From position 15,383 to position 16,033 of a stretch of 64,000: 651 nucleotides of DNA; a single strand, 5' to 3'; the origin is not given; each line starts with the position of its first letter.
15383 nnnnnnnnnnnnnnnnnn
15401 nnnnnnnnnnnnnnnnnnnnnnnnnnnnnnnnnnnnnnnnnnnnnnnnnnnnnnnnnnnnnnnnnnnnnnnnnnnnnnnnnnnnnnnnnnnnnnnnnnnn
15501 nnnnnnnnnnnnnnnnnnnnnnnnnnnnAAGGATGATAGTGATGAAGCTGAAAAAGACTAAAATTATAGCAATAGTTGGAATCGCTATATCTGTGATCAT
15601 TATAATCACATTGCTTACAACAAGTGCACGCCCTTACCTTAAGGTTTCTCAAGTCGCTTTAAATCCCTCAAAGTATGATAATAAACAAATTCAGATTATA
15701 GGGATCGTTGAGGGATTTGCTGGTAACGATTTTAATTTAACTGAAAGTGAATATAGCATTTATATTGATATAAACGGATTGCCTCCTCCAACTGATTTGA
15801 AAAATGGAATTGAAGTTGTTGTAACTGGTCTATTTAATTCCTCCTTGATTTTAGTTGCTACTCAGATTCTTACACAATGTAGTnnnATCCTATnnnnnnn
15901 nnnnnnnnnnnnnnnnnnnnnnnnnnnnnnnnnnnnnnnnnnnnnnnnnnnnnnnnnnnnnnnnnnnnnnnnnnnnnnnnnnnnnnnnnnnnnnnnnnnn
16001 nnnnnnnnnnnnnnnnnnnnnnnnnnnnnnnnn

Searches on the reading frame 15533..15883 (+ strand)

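Call 54: search_protein_families(library=ncbifam, proteins=[window:15533-15883:+], max_evalue=0.1)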
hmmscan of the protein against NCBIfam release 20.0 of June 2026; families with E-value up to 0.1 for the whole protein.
window:15533-15883:+ (117 aa): 3 families
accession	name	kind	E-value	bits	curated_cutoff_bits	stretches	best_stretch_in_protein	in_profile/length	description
NF009727.0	PRK13254.1-1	equivalog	2e-06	27.6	126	1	8-114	6-121/144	cytochrome c maturation protein CcmE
NF009729.0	PRK13254.1-3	equivalog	0.0037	16.9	171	1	12-114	14-122/155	cytochrome c maturation protein CcmE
NF009731.0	PRK13254.1-5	equivalog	0.0056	16.3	152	1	8-114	4-120/155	cytochrome c maturation protein CcmE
